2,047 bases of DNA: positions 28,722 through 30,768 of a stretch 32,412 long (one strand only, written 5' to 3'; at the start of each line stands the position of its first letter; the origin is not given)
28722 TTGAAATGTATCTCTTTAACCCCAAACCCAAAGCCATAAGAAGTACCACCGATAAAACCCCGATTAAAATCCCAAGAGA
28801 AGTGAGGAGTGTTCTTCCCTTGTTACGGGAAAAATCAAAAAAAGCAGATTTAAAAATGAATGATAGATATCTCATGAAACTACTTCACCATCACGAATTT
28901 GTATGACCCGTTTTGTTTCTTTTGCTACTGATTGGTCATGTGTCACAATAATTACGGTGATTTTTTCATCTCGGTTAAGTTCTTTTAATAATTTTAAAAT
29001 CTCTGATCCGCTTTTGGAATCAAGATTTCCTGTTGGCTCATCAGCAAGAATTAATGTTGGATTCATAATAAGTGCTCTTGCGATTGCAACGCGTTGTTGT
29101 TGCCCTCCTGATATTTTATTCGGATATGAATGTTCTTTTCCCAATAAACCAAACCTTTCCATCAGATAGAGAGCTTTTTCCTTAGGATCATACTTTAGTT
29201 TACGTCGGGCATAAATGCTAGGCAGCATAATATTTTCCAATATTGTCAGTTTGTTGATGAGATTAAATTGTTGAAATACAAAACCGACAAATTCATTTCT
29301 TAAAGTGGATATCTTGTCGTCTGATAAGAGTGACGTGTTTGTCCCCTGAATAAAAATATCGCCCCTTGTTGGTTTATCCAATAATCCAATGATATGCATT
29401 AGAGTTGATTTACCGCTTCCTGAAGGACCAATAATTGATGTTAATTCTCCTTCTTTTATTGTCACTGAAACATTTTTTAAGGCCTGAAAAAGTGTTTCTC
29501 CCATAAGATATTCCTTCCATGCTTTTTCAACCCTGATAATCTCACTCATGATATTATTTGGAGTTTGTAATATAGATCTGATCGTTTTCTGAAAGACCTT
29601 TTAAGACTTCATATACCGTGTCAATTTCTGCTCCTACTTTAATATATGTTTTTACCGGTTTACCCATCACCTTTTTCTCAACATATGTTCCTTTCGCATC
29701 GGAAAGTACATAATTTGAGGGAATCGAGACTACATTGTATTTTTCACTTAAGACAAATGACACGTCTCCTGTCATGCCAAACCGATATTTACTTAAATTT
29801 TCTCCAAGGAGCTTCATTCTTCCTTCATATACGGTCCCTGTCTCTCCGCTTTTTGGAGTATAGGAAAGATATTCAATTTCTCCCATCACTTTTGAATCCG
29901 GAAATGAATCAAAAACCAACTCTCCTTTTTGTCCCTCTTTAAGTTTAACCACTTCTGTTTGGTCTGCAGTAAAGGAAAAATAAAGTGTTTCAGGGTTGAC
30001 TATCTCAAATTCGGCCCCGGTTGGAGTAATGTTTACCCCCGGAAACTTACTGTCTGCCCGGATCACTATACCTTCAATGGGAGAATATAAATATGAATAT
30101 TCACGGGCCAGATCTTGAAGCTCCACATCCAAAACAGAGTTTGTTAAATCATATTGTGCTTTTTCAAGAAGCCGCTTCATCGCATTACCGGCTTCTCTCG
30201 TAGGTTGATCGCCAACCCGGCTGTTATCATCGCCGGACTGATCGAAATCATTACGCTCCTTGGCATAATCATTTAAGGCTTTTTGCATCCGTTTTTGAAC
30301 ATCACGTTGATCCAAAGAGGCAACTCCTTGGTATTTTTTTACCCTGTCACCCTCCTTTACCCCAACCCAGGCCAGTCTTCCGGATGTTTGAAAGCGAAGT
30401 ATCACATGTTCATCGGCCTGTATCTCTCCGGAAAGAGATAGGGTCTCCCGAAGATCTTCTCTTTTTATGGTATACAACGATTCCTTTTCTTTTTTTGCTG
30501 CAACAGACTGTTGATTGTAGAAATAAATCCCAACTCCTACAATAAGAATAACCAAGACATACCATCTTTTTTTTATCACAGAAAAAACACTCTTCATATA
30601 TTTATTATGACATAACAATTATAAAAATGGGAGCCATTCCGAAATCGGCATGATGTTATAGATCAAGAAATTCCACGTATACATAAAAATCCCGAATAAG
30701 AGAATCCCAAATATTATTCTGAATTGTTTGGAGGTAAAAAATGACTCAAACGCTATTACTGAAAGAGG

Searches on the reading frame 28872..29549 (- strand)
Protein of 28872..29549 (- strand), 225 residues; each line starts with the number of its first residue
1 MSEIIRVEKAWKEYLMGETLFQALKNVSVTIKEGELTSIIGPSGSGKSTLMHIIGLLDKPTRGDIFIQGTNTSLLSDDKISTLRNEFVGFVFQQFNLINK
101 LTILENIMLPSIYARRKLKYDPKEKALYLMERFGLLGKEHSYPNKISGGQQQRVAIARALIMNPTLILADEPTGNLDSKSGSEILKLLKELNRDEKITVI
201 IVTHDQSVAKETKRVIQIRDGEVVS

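Call 8: search_protein_families(library=pfam, proteins=[window:28872-29549:-], max_evalue=0.001)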
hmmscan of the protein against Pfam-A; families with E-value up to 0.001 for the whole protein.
window:28872-29549:- (225 aa): 5 families
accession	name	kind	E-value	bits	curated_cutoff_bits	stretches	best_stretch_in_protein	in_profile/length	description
PF00005.33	ABC_tran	-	1.4e-33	116.8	25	1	24-173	1-136/137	ABC transporter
PF02463.25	SMC_N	-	1.6e-09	37.9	40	1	22-219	11-212/220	RecF/RecN/SMC N terminal domain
PF13304.12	AAA_21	-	3.7e-09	37.5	27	1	36-83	1-60/304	AAA domain, putative AbiEii toxin, Type IV TA system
PF13555.12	AAA_29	-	3e-05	24.1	27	1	26-51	14-39/61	P-loop containing region of AAA domain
PF13175.12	AAA_15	-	5.9e-05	23.3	32.1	1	21-77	11-55/374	AAA ATPase domain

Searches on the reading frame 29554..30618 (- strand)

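Call 8: search_protein_families(library=pfam, proteins=[window:29554-30618:-], max_evalue=0.001)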
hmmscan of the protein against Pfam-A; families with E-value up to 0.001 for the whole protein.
window:29554-30618:- (354 aa): 3 families
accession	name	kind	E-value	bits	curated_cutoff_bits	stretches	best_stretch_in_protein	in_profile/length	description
PF16576.10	HlyD_D23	-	5.2e-11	42.7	30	1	56-252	2-185/214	Barrel-sandwich domain of CusB or HlyD membrane-fusion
PF12700.13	HlyD_2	-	5.7e-08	32.3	25.1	1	16-129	10-121/416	HlyD family secretion protein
PF13437.12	HlyD_3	-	4.7e-06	27.7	22.2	1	177-273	2-96/106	HlyD family secretion protein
